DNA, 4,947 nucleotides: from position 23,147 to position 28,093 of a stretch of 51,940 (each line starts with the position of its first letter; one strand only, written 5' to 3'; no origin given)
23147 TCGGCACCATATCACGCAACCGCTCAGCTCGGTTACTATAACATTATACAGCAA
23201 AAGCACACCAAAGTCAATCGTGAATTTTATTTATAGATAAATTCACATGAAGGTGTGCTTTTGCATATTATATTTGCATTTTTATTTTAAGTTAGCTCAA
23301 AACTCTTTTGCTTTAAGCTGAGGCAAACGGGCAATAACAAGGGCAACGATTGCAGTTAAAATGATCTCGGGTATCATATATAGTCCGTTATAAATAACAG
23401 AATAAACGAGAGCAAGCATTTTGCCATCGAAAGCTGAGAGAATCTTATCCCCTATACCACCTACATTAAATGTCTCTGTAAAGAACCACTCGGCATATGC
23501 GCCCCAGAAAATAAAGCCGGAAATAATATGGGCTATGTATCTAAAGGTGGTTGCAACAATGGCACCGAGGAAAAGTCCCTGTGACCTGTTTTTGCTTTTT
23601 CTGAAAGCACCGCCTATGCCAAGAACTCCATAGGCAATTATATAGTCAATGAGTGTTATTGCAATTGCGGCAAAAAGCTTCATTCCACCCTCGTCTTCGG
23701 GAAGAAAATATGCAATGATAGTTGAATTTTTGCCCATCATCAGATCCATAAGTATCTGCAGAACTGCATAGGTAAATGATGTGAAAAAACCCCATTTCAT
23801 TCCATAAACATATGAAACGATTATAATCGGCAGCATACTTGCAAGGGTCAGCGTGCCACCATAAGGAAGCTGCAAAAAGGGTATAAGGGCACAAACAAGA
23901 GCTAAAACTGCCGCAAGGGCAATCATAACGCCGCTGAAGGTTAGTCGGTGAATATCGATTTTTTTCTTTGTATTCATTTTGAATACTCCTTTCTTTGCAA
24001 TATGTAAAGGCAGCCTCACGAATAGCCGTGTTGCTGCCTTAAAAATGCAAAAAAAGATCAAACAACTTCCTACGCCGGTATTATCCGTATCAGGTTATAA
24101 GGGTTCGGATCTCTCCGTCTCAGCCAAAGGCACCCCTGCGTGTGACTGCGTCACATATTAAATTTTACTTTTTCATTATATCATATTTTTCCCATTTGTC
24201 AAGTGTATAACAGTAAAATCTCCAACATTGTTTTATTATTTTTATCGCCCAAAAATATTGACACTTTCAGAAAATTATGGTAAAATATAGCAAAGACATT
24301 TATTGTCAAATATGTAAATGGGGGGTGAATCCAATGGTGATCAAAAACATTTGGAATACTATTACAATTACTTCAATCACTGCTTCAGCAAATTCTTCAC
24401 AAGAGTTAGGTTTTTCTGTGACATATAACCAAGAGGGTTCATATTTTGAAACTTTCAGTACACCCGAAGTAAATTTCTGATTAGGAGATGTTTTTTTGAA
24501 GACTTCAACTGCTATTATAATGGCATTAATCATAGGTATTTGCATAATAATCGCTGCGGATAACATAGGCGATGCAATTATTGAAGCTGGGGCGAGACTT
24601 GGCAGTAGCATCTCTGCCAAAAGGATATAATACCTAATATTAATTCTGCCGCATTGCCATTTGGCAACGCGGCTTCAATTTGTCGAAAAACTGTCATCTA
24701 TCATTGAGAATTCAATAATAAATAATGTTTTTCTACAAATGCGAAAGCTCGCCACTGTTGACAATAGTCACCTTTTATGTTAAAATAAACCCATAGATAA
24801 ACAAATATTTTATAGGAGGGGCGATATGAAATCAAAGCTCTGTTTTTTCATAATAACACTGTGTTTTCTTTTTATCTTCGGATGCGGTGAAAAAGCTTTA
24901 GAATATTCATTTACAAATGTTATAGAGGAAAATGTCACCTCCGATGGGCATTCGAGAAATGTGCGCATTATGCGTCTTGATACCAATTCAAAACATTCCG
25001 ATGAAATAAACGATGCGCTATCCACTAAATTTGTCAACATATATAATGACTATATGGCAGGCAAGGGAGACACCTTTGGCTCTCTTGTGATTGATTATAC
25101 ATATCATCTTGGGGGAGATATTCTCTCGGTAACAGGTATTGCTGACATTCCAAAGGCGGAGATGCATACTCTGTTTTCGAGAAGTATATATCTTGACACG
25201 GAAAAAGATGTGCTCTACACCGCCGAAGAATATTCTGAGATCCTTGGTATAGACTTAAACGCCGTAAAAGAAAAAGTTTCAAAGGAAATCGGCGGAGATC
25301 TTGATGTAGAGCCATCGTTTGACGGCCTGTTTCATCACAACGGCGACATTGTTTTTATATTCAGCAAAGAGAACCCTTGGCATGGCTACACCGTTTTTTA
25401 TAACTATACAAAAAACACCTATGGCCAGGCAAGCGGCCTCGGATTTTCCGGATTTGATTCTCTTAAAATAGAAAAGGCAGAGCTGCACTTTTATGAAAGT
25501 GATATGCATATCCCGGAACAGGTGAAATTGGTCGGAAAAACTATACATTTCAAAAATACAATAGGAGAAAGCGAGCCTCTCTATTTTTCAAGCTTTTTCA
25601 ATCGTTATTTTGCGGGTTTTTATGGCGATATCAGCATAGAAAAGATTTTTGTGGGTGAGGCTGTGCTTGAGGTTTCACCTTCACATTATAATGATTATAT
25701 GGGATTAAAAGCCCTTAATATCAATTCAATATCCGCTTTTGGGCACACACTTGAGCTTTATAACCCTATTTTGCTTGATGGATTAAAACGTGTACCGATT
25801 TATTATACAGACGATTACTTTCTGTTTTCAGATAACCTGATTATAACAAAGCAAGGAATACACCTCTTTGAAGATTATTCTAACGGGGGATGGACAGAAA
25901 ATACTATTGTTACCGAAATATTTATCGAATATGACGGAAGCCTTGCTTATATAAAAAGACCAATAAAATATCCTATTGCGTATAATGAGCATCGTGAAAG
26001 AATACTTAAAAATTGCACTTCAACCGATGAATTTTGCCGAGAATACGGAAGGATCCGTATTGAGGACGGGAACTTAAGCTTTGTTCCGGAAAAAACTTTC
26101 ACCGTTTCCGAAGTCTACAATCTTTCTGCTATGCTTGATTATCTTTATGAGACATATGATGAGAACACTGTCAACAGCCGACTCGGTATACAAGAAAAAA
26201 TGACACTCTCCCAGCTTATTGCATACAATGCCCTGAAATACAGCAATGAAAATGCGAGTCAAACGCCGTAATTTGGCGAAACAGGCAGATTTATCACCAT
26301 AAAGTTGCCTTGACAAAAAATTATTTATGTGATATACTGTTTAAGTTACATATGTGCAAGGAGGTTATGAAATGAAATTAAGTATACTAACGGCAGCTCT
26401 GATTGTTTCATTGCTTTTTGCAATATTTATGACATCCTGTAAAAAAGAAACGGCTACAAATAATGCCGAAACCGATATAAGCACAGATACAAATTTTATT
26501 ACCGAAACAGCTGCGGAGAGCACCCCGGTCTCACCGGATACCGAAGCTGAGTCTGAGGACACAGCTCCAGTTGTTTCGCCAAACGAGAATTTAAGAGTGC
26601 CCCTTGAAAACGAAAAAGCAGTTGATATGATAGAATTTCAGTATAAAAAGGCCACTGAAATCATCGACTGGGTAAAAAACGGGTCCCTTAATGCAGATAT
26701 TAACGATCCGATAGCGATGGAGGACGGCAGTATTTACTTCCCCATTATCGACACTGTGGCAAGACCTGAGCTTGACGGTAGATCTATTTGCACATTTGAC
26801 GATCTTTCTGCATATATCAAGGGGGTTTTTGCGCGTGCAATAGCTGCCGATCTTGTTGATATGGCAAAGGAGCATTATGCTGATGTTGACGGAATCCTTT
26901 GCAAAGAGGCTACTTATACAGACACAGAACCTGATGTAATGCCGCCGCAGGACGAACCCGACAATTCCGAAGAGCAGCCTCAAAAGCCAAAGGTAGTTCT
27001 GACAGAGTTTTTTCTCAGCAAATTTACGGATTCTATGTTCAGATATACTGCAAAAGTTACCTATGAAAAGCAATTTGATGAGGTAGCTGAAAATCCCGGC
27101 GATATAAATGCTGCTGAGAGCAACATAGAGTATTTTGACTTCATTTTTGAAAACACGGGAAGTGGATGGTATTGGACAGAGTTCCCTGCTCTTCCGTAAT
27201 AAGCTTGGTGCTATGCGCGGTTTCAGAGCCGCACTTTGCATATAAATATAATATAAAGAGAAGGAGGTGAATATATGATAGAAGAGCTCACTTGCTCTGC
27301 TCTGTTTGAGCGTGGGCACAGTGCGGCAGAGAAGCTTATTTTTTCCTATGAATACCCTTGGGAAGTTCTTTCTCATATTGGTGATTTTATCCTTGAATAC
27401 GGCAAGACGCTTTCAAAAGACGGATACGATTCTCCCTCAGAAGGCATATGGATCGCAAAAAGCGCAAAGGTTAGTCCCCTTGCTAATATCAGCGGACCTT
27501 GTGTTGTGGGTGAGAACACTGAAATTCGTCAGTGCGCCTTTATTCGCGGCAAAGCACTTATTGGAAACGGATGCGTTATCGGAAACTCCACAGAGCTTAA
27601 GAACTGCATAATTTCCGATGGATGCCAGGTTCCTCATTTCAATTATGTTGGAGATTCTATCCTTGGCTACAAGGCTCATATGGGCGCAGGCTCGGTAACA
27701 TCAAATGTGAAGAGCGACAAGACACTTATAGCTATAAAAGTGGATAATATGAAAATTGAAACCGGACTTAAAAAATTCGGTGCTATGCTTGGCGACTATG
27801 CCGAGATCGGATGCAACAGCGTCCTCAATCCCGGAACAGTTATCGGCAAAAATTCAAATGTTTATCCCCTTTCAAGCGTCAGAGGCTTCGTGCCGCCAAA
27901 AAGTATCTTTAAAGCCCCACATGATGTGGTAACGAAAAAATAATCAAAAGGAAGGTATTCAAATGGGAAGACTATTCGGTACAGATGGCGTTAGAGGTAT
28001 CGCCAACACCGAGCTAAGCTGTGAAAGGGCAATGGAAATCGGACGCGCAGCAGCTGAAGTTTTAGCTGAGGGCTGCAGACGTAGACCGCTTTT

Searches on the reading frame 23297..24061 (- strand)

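Call 55: search_protein_families(library=pfam, proteins=[window:23297-24061:-], max_evalue=0.00001)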
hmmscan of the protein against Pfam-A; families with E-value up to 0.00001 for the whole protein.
window:23297-24061:- (254 aa): 1 family
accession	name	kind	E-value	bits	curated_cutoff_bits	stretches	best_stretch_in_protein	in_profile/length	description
PF09515.15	Thia_YuaJ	-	1.1e-25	91.2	25.8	2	131-190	67-136/177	Thiamine transporter protein (Thia_YuaJ)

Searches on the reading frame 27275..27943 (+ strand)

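Call 55: search_protein_families(library=pfam, proteins=[window:27275-27943:+], max_evalue=0.00001)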
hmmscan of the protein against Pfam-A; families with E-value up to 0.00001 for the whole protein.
window:27275-27943:+ (222 aa): 2 families
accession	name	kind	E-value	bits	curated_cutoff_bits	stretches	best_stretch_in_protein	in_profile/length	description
PF00132.30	Hexapep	-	2.9e-15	55.6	27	0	170-203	2-35/36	Bacterial transferase hexapeptide (six repeats)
PF25084.1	LbH_EIF2B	-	4e-14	52.9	54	1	58-141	4-86/105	EIF2B subunit epsilon LbH domain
